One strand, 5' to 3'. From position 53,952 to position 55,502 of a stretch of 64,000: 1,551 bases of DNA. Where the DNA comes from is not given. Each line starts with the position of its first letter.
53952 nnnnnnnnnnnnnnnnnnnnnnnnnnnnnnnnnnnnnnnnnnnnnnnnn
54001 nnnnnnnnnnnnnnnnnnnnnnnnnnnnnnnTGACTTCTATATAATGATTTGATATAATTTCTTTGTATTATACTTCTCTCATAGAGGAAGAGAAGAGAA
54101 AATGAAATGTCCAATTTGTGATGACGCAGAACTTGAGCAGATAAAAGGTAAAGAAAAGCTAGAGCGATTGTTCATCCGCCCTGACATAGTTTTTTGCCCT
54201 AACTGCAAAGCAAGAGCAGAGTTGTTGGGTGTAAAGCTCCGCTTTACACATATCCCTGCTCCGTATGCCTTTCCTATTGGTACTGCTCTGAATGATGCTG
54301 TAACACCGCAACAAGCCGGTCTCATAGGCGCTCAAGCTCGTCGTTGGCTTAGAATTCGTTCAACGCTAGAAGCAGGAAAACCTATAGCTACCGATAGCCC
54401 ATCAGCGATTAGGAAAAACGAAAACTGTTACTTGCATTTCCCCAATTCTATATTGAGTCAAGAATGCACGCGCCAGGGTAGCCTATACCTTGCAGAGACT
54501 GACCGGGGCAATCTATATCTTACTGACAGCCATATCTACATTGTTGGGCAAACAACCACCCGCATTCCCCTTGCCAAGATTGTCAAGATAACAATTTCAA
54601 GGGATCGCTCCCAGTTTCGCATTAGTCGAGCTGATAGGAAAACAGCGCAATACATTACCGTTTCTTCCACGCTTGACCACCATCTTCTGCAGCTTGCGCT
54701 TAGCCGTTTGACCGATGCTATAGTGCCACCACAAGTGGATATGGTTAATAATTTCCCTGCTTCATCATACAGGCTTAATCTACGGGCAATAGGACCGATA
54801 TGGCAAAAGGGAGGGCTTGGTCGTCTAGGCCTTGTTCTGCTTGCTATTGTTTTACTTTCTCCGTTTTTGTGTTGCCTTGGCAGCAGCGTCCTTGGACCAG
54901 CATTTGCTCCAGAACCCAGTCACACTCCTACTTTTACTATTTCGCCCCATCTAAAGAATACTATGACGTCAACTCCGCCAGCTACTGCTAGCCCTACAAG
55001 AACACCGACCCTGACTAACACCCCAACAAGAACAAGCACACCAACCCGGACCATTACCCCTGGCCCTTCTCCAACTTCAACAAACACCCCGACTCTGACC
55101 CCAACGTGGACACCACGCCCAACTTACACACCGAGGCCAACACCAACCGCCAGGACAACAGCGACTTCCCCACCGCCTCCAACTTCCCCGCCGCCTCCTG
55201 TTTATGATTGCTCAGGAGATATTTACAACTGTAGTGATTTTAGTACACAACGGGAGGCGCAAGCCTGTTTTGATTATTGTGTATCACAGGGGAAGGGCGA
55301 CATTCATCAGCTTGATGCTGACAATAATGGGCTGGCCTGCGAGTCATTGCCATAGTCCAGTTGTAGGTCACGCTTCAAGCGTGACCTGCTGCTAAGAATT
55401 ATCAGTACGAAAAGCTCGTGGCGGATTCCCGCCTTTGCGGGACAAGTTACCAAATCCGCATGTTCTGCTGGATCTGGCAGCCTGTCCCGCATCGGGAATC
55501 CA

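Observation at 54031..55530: AT-rich 1.5-kb islet with a textbook sigma70 promoter driving a zinc-ribbon/bPH/TM/PT-linker/Excalibur protein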

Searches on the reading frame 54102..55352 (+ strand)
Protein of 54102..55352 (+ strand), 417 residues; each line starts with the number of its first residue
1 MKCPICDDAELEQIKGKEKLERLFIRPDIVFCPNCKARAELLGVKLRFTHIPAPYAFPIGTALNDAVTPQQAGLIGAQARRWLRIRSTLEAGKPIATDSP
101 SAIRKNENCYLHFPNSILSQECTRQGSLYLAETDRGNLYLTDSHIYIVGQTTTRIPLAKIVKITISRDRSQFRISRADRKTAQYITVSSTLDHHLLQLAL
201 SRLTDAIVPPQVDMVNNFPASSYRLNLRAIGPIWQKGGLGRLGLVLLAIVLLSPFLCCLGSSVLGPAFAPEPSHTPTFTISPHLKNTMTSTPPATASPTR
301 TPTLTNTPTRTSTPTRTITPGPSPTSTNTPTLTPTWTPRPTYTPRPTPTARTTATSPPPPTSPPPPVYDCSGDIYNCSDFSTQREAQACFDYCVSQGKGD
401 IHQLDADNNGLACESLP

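Call 4: search_protein_families(library=pfam, proteins=[window:54102-55352:+], max_evalue=0.1)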
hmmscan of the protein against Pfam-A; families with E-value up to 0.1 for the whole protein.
window:54102-55352:+ (417 aa): 2 families
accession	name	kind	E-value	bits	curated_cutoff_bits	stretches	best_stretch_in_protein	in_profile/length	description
PF05901.16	Excalibur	-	0.0011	19.7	22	1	375-414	2-36/36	Excalibur calcium-binding domain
PF17409.8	MoaF_C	-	0.088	13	22.1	0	115-186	29-100/113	MoaF C-terminal domain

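Call 10: find_homologous_proteins(query=window:54102-55352:+)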
Query window:54102-55352:+ (417 aa): 89 proteins with E <= 0.001 among 8000 candidates.
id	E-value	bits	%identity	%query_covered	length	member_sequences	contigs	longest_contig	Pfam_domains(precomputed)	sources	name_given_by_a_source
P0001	4.9e-116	406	49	82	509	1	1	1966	PF16158.12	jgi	jgi:hypothetical protein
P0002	2.0e-104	368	56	63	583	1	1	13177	PF00932.26,PF00565.24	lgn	-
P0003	2.3e-55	206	40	80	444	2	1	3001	-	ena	-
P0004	1.2e-48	184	69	12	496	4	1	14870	PF01551.30,PF05901.17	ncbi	-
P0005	2.2e-38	150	32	73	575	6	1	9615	PF00932.26,PF00565.24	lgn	-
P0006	3.2e-36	143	66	12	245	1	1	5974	PF05901.17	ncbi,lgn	ncbi:MAG: excalibur calcium-binding domain-containing protein [Chloroflexota bacterium]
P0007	8.0e-27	112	78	14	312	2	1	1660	PF05901.17,PF00565.24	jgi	jgi:micrococcal nuclease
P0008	1.0e-26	112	73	12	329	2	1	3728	PF05901.17,PF00565.24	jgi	-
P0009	4.8e-25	107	56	17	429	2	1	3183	PF16158.12,PF00565.24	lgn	-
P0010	5.2e-25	106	75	14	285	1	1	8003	PF00565.24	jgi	-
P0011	6.0e-25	106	55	18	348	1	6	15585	PF05901.17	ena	-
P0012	9.5e-25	106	75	12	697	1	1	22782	PF26094.1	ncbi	-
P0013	1.7e-23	101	68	17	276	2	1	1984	PF05901.17,PF00565.24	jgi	jgi:endonuclease YncB( thermonuclease family)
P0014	3.1e-22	97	73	12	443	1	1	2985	PF00753.34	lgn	-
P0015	4.0e-22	97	46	17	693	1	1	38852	PF07510.17,PF05901.17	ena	-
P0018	4.6e-20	90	34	25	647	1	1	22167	PF07510.17,PF05901.17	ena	-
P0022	1.4e-18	85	51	34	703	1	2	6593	PF05901.17,PF00932.26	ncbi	-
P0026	1.4e-16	79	39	17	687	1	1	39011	PF07510.17,PF05901.17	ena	-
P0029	4.9e-16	77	46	19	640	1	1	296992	PF07510.17,PF05901.17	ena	-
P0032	1.0e-13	69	45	20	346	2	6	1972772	PF05901.17,PF00565.24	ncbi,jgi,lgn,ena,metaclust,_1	ncbi:MAG: thermonuclease family protein [Brevefilum sp.]|jgi:micrococcal nuclease|metaclust:\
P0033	1.8e-12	65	55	12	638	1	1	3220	PF05901.17,PF00565.24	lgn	-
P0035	3.8e-12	64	46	21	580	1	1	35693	PF07510.17,PF05901.17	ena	-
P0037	5.3e-12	64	50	10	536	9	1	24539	PF07510.17,PF05901.17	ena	-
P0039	1.2e-10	59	41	17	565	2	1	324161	PF07510.17,PF05901.17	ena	-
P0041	5.9e-10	57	38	23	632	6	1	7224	PF05901.17,PF00565.24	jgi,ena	jgi:micrococcal nuclease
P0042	9.8e-10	56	44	20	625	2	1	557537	PF05901.17,PF00565.24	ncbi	-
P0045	4.6e-9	54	39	18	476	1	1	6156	PF07510.17,PF05901.17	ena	-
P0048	7.9e-9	53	43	12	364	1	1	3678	PF05901.17,PF00565.24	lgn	-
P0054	3.3e-7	48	52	14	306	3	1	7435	PF05901.17,PF00565.24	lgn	-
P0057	6.6e-7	47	49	18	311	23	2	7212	PF05901.17,PF00565.24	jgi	jgi:endonuclease YncB( thermonuclease family)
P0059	8.1e-7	46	49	18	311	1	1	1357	PF05901.17,PF00565.24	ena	-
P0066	4.4e-6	44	48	14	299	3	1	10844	PF05901.17,PF00565.24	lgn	-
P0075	1.8e-4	39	45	18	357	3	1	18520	PF05901.17,PF00565.24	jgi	jgi:endonuclease YncB( thermonuclease family)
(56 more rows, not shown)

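Call 11: find_encoding_contigs(protein=window:54102-55352:+, flank=10000, max_places=10)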
Protein window:54102-55352:+ (417 aa): 1 contig read that carries it; 1 place shown.
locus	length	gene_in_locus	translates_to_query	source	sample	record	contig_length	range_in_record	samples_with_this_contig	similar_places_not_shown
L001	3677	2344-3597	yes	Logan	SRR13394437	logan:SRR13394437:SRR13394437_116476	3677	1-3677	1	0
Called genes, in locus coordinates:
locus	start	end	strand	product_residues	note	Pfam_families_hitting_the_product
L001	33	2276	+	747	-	PF09586:YfhO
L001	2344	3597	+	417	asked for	-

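Call 13: find_encoding_contigs(protein=P0002, flank=10000)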
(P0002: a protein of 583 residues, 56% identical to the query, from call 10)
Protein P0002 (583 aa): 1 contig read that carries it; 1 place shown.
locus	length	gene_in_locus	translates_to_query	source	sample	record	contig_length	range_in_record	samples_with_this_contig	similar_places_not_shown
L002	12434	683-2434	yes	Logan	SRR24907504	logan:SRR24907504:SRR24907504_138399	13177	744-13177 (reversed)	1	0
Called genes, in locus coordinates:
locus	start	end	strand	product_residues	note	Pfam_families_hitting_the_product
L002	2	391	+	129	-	?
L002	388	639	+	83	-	-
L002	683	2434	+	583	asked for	PF00565:SNase, PF00932:LTD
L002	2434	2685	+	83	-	-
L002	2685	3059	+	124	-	PF04545:Sigma70_r4 (faint), PF12728:HTH_17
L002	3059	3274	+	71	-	-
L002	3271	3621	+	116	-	-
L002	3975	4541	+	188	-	-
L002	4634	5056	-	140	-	-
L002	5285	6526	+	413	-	-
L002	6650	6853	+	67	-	-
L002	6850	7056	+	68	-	-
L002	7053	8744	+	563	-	PF13148:DUF3987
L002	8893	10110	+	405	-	PF13155:Toprim_2 (faint), PF08273:Zn_Ribbon_Prim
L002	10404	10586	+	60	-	-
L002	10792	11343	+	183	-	-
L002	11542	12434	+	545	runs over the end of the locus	?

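Call 14: find_encoding_contigs(protein=P0005, flank=10000)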
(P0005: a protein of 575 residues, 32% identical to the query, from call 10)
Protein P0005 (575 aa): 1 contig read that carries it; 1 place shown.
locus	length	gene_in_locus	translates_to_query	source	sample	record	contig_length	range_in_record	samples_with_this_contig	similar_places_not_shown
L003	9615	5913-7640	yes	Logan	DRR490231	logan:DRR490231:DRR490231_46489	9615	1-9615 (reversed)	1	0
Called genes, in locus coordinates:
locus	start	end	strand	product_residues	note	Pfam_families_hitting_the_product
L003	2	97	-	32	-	?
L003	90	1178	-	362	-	PF10127:RlaP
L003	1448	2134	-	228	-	PF13091:PLDc_2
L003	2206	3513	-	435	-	PF00565:SNase, PF16158:N_BRCA1_IG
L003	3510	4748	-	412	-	-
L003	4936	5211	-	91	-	-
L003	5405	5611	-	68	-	-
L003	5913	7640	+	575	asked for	PF00565:SNase, PF00932:LTD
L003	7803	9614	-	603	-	?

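Call 19: find_related_loci(query=A1, collection=viral_contigs, flank=10000)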
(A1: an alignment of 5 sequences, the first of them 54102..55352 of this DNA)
Query A1 (417 aa) in viral_contigs; peptide patterns used: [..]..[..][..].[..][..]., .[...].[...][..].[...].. (x = any residue, [..] = any of these).
51 stretches matched a pattern; 2 encode a relative of the query (tblastn E <= 1e-3); 2 distinct loci.
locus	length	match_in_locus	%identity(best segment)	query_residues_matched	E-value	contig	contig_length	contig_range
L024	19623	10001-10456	42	266-368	2e-5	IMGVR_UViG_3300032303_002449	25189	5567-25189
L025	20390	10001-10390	40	266-364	3e-5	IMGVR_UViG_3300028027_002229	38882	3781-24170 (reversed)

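Call 31: find_encoding_contigs(protein=P0001, flank=5000, max_places=3)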
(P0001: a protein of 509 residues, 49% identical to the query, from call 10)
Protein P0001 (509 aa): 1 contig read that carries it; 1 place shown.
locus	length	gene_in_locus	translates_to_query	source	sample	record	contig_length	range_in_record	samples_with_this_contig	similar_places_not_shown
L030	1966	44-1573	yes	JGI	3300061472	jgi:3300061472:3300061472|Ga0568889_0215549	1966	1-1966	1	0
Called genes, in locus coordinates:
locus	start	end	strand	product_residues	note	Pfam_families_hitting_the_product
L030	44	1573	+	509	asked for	PF16158:N_BRCA1_IG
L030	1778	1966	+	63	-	?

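Call 32: find_encoding_contigs(protein=P0003, flank=5000, max_places=3)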
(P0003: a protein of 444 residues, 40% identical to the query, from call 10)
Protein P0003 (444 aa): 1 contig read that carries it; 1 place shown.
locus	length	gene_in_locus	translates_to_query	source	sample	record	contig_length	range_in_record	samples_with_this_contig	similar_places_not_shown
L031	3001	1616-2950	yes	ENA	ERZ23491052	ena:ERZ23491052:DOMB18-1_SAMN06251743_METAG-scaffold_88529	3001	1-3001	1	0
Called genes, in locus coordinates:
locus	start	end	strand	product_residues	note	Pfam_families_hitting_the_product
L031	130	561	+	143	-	-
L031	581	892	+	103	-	-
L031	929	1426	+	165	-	PF13176:TPR_7 (faint)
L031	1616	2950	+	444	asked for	-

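Call 47: find_related_loci(query=A1, collection=metagenome_contigs, flank=10000)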
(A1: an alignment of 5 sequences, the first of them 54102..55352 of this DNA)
Query A1 (417 aa) in metagenome_contigs; peptide patterns used: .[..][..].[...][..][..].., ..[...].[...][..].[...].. (x = any residue, [..] = any of these).
151 stretches matched a pattern; 6 encode a relative of the query (tblastn E <= 1e-3); 6 distinct loci.
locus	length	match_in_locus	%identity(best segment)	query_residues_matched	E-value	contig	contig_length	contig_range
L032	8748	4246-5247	40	1-335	1e-53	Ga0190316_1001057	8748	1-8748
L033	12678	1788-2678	33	1-304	4e-29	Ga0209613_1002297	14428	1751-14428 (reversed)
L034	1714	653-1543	33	1-304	1e-28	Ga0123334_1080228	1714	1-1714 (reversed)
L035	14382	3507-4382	33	1-295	1e-25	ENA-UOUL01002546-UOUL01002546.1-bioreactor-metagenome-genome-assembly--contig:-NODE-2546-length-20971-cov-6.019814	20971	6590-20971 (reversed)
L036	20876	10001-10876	33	1-295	2e-25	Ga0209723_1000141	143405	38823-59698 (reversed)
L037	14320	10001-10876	33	1-295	1e-25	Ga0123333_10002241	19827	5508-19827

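Call 51: predict_structure(alignment_id=A1)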
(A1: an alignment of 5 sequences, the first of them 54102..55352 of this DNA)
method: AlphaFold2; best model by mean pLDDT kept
length: 417 residues; sequences in the alignment: 5
mean_pLDDT: 67.1   pTM: 0.51
mean pLDDT of the five models: 67.1, 66.4, 65.0, 64.6, 61.3
residues with pLDDT >= 90: 111; 70-90: 88; 50-70: 86; < 50: 132
segments of 3 or more residues with pLDDT < 50: 259-321, 325-329, 331-365, 376-379, 399-417
pLDDT, mean of each block of 10 residues (from residue 1): 91 82 78 91 88 86 88 93 92 76 78 92 87 92 92 93 80 92 91 92 87 55 62 56 66 55 40 35 35 42 38 39 41 40 40 41 50 48 59 55 39 31
secondary structure, 60 per line:
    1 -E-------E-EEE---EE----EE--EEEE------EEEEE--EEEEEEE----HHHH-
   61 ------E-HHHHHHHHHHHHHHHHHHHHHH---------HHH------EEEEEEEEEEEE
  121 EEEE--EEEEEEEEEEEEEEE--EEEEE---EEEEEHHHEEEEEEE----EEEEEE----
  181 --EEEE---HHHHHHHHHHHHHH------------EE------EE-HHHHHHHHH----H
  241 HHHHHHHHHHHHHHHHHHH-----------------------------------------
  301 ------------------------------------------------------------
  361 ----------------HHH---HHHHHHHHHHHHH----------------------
elements in order: E12-14 E28-31 E38-42 E45-51 H56-59 H69-90 E109-124 E127-141 E144-148 E152-156 E160-166 E171-176 E183-186 H190-203 H227-235 H240-259 H383-395

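Call 53: search_protein_families(library=pfam, proteins=[L036:6446-8773:-, L036:9026-9502:-, L036:10001-11725:+, L036:11889-13466:-, L036:13579-16692:-, L032:1500-3521:+, L032:3601-4053:+, L032:4246-5577:+, L032:7456-8223:+], max_evalue=0.01)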
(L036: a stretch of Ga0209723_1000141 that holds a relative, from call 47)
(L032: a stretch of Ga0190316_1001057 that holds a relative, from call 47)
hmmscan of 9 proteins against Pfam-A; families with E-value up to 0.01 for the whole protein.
L036:6446-8773:- (775 aa): 0 families

L036:9026-9502:- (158 aa): 0 families

L036:10001-11725:+ (575 aa): 2 families
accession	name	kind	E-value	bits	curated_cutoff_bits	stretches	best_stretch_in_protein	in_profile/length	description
PF00565.23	SNase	-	1.9e-18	67.3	21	1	356-456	1-106/107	Staphylococcal nuclease homologue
PF00932.25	LTD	-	2e-13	51.1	34.3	1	478-573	2-103/109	Lamin Tail Domain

L036:11889-13466:- (525 aa): 2 families
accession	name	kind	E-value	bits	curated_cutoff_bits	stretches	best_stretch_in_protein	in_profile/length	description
PF00932.25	LTD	-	2.3e-23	83.1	34.3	1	417-524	3-107/109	Lamin Tail Domain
PF24489.1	Ig_J_second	-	6e-05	23.5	27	0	373-415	48-93/105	Tip attachment protein J second Ig-like domain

L036:13579-16692:- (1037 aa): 4 families
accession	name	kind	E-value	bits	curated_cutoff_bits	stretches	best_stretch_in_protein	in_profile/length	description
PF13091.12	PLDc_2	-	1.2e-44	151.8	27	2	251-374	3-132/132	PLD-like domain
PF00932.25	LTD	-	1.7e-35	122.1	34.3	2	929-1035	2-105/109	Lamin Tail Domain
PF00614.28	PLDc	-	0.0014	19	21.9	0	322-344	4-26/28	Phospholipase D Active site motif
PF07894.18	SACK1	-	0.0024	17.9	21.4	0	323-374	219-269/274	Scaffolding anchor of CK1 domain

L032:1500-3521:+ (674 aa): 2 families
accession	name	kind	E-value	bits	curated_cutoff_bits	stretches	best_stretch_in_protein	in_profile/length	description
PF14104.11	DUF4277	-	2.3e-11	44.5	25.4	1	146-222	15-96/109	Domain of unknown function (DUF4277)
PF01609.27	DDE_Tnp_1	-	0.0001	22.6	23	1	299-575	53-199/200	Transposase DDE domain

L032:3601-4053:+ (151 aa): 5 families
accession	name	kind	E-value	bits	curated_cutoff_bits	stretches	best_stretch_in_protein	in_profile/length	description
PF13176.12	TPR_7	-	8.1e-07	29.1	27.9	0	89-113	3-27/36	Tetratricopeptide repeat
PF07719.23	TPR_2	-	2.5e-05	24.5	27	0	55-78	5-28/34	Tetratricopeptide repeat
PF00515.34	TPR_1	-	8.2e-05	22.7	27.8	0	55-77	5-27/34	Tetratricopeptide repeat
PF13428.12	TPR_14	-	0.00015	22.5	23.5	0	58-80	8-30/44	Tetratricopeptide repeat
PF13424.12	TPR_12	-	0.00026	21.5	30.1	1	61-105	13-65/77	Tetratricopeptide repeat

L032:4246-5577:+ (444 aa): 0 families

L032:7456-8223:+ (256 aa): 1 family
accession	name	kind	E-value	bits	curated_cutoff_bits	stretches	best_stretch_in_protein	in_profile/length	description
PF01464.25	SLT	-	5e-19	68.4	21.3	1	50-146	3-102/117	Transglycosylase SLT domain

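Call 54: fold_search(model_id=the predicted structure, library=pdb)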
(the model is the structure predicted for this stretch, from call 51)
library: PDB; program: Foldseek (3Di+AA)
matches with E <= 10: 1196; with E <= 0.001: 37
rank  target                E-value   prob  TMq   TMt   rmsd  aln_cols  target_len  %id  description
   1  2bcj_A                1.0e-04  1.00  0.20  0.14   9.6       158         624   14  Crystal Structure of G Protein-Coupled Receptor Kinase 2 in Complex with Galpha-q and Gbetagamma Subunits (released 2005-12-20)
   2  1kzg_A                1.9e-04  1.00  0.20  0.24   8.9       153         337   10  DbsCdc42(Y889F) (released 2002-03-20)
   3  7k7z_A                2.3e-04  1.00  0.20  0.14  10.0       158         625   14  Structure of a hit for G Protein Coupled Receptor Kinase 2 (GRK2) Inhibitor for the Potential Treatment of Heart Failu (released 2020-10-28)
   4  2gcj_C                2.3e-04  1.00  0.16  0.27  20.2       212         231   10  Crystal Structure of the Pob3 middle domain (released 2006-05-23)
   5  4r8g_E                2.5e-04  1.00  0.22  0.27   6.8       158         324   16  Crystal Structure of Myosin-1c tail in complex with Calmodulin (released 2014-12-03)
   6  5yqr                  3.0e-04  1.00  0.18  0.27  11.4       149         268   13  Crystal structure of the PH-like domain of Lam6 (released 2018-01-31)
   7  5ukl_A                3.0e-04  1.00  0.20  0.14  10.2       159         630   15  Human GRK2 in complex with Gbetagamma subunits and CCG222886 (14bd) (released 2017-04-05)
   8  8jpb_G                3.2e-04  1.00  0.18  0.12  10.7       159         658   14  cryo-EM structure of NTSR1-GRK2-Galpha(q) complexes 1 (released 2023-08-09)
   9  9n85_B                3.4e-04  1.00  0.20  0.53   9.3       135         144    9  Cryo-EM structure of human importin beta:Ran-GTP:RanBP1 trimeric complex (released 2025-12-10)
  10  1kz7_A                3.6e-04  1.00  0.19  0.22   9.5       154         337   10  Crystal Structure of the DH/PH Fragment of Murine Dbs in Complex with the Placental Isoform of Human Cdc42 (released 2002-03-20)
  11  1rj2_J                3.8e-04  1.00  0.19  0.24   8.8       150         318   13  Crystal structure of the DH/PH fragment of Dbs without bound GTPase (released 2004-06-29)
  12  4b6h_B                4.0e-04  1.00  0.21  0.80   2.3       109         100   13  Structure of hDcp1a in complex with proline rich sequence of PNRC2 (released 2013-03-06)
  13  2yf0                  4.2e-04  1.00  0.17  0.15   4.1        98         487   18  Human Myotubularin related protein 6 (MTMR6) (released 2011-04-13)
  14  5he0_A                4.2e-04  1.00  0.20  0.14   9.7       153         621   14  Bovine GRK2 in complex with Gbetagamma subunits and CCG215022 (released 2016-05-11)
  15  3odx_B                4.2e-04  1.00  0.18  0.22  11.2       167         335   10  Crystal Structure of an N-terminally Truncated Linker-DH/PH Domains of p115-RhoGEF (released 2011-01-05)
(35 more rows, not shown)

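Call 55: search_protein_families(library=padloc, proteins=[window:54102-55352:+, P0002, P0005, P0001, P0003], max_evalue=0.01)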
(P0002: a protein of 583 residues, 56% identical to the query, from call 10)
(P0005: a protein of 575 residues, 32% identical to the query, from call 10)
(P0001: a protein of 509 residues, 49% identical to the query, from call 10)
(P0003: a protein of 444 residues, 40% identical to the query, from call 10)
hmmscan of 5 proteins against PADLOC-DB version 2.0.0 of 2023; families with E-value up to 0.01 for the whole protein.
window:54102-55352:+ (417 aa): 1 family
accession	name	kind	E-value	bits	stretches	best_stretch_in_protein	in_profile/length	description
PDLC04061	PD-T4-6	-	0.0016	16.1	1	288-364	394-469/510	-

P0002 (583 aa): 1 family
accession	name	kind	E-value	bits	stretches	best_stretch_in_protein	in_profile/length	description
PDLC01096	C3a212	-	4.8e-58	194.5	1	283-582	39-277/279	SNc+LTD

P0005 (575 aa): 2 families
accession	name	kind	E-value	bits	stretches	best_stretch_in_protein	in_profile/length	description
PDLC01096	C3a212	-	3.7e-46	155.6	1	314-570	36-272/279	SNc+LTD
PDLC03396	REase_II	-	0.002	14.9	1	273-394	415-537/550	Type II nicking endonuclease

P0001 (509 aa): 0 families

P0003 (444 aa): 1 family
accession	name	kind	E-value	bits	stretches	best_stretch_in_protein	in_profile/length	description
PDLC04061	PD-T4-6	-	0.0034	15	1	272-367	380-478/510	-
